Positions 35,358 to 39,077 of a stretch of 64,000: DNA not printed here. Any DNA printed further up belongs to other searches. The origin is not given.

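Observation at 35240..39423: Insulated three-gene orphan operon centred on a 1139-aa HExxH protein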

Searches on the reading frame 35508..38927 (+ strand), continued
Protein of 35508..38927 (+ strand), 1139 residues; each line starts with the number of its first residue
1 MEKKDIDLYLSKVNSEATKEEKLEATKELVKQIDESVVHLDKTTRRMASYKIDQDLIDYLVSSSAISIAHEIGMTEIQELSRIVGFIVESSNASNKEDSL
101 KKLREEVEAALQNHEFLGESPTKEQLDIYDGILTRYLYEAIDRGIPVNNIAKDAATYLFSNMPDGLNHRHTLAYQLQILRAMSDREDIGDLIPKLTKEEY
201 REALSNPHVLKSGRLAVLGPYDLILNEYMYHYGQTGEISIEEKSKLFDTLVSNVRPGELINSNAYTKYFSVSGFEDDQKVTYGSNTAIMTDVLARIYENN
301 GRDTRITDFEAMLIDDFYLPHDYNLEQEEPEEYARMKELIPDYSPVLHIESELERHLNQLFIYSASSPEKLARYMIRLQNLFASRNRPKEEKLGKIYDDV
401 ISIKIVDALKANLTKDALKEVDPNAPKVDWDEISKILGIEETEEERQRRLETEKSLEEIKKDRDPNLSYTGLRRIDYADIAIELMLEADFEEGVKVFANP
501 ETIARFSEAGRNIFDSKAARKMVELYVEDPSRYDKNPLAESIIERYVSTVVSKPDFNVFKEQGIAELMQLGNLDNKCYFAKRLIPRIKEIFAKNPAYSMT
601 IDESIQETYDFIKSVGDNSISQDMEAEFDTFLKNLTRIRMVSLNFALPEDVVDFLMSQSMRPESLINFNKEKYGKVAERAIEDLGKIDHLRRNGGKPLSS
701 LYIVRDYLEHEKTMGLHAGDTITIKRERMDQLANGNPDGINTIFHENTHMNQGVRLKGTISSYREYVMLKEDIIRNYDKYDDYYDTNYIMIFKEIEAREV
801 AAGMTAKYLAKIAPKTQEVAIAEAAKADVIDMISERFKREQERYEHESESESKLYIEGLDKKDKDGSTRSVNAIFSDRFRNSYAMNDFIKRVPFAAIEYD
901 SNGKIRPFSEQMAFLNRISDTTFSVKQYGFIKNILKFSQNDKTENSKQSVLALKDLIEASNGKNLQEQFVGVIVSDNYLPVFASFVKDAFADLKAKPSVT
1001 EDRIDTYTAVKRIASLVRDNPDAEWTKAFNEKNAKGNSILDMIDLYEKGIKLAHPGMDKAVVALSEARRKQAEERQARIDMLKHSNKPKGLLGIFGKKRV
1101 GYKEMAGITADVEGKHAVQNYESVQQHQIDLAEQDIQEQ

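Call 70: fold_search(model_id=the predicted structure, library=viral)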
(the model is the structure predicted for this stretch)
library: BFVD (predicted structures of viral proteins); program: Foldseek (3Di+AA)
matches with E <= 10: 248; with E <= 0.001: 0
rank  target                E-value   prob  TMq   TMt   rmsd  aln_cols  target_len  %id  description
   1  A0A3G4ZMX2            6.0e-03  0.51  0.10  0.12  42.5      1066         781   11  RING-type domain-containing protein [Terrestrivirus sp.]
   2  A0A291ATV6            1.7e-02  0.54  0.13  0.15  32.2      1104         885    9  Uncharacterized protein [Pandoravirus salinus]
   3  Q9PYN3                2.0e-02  0.25  0.10  0.10  40.8      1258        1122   10  ORF163 [Xestia c-nigrum granulosis virus]
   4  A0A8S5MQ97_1          2.8e-02  0.23  0.08  0.09  38.0      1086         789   10  Tape measure domain protein [Siphoviridae sp. ctaLC6]
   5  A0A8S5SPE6            4.1e-02  0.15  0.09  0.08  35.8      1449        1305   12  Tape measure domain protein [Myoviridae sp. ct7Mg7]
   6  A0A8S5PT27            5.5e-02  0.16  0.09  0.09  53.0      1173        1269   12  Chromosome segregation ATPase [Siphoviridae sp. ct96x5]
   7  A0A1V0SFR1            7.8e-02  0.18  0.09  0.10  29.6       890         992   11  U-box domain protein [Hokovirus HKV1]
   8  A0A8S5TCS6            9.5e-02  0.08  0.07  0.08  37.8      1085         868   11  Structural protein [Podoviridae sp. ctlMy11]
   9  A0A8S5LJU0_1          1.2e-01  0.12  0.10  0.11  31.4      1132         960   12  Chromosome segregation ATPase [Siphoviridae sp. ct3o911]
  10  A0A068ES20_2          2.0e-01  0.08  0.07  0.07  55.2      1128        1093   10  Large tegument protein [Falconid herpesvirus 1]
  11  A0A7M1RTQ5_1          2.5e-01  0.23  0.13  0.13  27.6       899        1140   13  Uncharacterized protein [uncultured phage cr272_1]
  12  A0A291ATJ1            2.5e-01  0.12  0.09  0.11  36.5      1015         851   10  Ankyrin repeat domain containing protein [Pandoravirus salinus]
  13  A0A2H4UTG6            3.4e-01  0.13  0.07  0.13  23.3       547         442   12  Uncharacterized protein [Bodo saltans virus]
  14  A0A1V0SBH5            3.6e-01  0.12  0.09  0.11  22.7       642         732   12  U-box domain protein [Catovirus CTV1]
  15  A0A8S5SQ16            3.6e-01  0.11  0.12  0.10  40.9      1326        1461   12  Uncharacterized protein [Siphoviridae sp. ctqSm5]
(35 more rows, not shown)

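Call 73: find_encoding_contigs(protein=P0033, flank=5000, max_places=2)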
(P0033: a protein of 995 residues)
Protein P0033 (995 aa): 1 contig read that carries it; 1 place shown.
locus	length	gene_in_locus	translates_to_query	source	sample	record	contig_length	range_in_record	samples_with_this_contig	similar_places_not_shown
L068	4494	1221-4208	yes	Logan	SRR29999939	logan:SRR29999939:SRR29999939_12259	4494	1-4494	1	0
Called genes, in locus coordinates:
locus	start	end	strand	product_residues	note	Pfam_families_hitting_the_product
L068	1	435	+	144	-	?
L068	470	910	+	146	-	-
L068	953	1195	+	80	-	-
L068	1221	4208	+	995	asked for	-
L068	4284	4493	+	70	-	?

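Call 75: find_encoding_contigs(protein=P0056, flank=5000, max_places=2)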
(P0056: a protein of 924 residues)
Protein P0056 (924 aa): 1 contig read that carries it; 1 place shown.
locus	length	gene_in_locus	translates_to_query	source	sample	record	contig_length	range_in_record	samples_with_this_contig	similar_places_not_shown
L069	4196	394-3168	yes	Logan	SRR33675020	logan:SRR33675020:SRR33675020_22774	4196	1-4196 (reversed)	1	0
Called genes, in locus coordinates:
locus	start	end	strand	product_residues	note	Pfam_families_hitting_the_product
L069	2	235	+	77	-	?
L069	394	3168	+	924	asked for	-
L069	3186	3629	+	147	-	-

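Call 76: find_encoding_contigs(protein=P0091, flank=5000, max_places=2)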
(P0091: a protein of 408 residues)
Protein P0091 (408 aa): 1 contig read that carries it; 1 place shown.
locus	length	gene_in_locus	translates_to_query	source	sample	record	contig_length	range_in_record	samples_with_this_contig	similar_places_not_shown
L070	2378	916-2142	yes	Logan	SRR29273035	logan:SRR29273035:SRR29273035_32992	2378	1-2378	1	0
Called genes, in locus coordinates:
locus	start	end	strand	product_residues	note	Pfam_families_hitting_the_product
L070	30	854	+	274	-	PF03631:Virul_fac_BrkB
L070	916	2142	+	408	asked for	-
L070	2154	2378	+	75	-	?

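Call 81: search_protein_families(library=pfam, proteins=[L069:3186-3626:+, L068:470-907:+], max_evalue=1)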
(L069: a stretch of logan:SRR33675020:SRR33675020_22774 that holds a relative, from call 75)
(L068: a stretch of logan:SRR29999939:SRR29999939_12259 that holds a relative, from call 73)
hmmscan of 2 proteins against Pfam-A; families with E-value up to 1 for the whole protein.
L069:3186-3626:+ (147 aa): 2 families
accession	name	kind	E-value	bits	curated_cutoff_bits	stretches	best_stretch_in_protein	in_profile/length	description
PF24074.1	DUF7366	-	0.034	14.8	27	1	5-67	8-69/78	Domain of unknown function (DUF7366)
PF00413.30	Peptidase_M10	-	0.035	14.4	24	1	66-94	130-158/159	Matrixin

L068:470-907:+ (146 aa): 0 families

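Call 87: search_solved_structures(query=A1, max_evalue=10)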
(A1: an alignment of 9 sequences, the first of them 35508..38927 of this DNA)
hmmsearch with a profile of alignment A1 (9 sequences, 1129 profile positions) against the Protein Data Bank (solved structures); distinct sequences matched with E-value up to 10: 0.

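Call 90: list_cluster_members(proteins=[P0006, P0280, P0248, P0002, P0294])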
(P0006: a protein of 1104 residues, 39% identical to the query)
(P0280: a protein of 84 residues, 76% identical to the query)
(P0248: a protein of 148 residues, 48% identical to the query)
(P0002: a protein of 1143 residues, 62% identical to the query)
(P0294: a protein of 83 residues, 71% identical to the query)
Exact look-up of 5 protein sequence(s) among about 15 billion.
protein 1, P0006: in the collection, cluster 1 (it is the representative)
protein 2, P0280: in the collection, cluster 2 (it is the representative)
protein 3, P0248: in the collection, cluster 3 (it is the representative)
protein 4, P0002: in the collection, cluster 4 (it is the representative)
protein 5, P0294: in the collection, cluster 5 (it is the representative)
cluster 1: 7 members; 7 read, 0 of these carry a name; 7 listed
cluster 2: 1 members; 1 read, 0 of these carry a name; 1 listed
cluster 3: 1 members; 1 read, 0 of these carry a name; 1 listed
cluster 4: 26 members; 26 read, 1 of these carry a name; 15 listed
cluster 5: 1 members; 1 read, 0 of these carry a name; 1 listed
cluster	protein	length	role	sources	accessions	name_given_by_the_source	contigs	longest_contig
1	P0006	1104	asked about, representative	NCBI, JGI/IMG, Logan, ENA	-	-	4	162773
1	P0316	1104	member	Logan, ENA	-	-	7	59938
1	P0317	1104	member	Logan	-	-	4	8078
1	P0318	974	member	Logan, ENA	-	-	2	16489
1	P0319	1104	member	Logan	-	-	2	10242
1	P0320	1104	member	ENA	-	-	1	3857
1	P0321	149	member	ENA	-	-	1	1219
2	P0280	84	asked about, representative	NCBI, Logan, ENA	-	-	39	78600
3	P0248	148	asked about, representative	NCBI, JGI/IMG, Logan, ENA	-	-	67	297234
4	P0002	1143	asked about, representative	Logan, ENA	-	-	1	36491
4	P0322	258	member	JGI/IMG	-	hypothetical protein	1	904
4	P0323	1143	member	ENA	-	-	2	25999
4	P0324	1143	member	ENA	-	-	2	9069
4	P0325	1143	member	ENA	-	-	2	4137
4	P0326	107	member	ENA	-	-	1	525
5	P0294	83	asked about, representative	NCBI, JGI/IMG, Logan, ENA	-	-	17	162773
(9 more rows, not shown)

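Call 98: search_solved_structures(query=A8, max_evalue=10, show_alignments=2)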
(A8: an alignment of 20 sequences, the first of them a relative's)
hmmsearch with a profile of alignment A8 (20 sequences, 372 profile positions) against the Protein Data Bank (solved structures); distinct sequences matched with E-value up to 10: 7.
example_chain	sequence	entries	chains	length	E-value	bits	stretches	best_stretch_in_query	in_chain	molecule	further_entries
1bbr_H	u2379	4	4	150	0.07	15.1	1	248-309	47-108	EPSILON-THROMBIN | THROMBIN | EPSILON THROMBIN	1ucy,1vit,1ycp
3qsy_B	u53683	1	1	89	0.13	14.2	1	288-333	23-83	Translation initiation factor 2 subunit alpha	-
1id5_H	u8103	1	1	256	0.2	13.6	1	248-309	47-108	THROMBIN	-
1a0h_B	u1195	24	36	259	0.2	13.6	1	248-309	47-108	MEIZOTHROMBIN | THROMBIN | EPSILON-THROMBIN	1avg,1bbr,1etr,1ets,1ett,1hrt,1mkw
1mkw_K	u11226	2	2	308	0.22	13.5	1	249-309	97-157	PRETHROMBIN-2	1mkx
7qoj_I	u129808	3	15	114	0.27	13.2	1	1-58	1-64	Tail hub protein B gp39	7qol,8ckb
9e78_5B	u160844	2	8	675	4.6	9.1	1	269-365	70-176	distal DC1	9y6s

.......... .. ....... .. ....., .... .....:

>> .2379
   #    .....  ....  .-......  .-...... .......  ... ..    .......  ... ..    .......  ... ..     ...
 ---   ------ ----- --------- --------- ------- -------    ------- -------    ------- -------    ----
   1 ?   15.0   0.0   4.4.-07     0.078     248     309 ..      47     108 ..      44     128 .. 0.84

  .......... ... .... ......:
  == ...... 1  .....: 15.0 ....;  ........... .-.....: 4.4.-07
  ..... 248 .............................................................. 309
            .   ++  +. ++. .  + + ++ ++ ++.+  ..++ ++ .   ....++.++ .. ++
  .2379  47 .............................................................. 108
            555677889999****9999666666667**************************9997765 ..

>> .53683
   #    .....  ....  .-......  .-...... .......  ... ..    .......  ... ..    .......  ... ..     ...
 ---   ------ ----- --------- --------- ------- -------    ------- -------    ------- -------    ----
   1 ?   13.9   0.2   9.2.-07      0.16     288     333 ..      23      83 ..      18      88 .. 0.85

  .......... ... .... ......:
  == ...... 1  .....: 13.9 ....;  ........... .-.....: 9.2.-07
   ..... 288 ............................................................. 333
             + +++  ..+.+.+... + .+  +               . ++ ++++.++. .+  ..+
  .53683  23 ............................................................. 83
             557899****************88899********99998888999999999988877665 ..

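Call 100: find_related_loci(query=A1, collection=viral_contigs, flank=6000)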
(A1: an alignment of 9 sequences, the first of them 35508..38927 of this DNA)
Query A1 (1139 aa) in viral_contigs; peptide patterns used: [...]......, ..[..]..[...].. (x = any residue, [..] = any of these).
125 stretches matched a pattern, but none encodes a relative of the query by tblastn (E <= 1e-3).

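Call 101: find_related_loci(query=A1, collection=metagenome_contigs, flank=8000)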
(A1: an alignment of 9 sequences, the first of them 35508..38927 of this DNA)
Query A1 (1139 aa) in metagenome_contigs; peptide patterns used: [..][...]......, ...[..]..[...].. (x = any residue, [..] = any of these).
309 stretches matched a pattern; 7 encode a relative of the query (tblastn E <= 1e-3); 7 distinct loci.
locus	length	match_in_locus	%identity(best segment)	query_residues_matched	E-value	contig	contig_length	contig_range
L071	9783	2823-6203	62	1-1123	0e+0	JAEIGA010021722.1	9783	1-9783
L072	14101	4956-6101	30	516-910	3e-31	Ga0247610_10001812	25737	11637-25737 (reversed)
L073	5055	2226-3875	26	544-1102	1e-30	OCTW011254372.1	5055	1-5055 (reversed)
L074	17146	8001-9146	30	516-910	2e-32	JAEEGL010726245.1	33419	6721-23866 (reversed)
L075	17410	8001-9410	22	543-1062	8e-17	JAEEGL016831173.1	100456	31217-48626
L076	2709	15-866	23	740-1057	2e-13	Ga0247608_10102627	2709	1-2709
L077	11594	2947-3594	30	544-752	4e-7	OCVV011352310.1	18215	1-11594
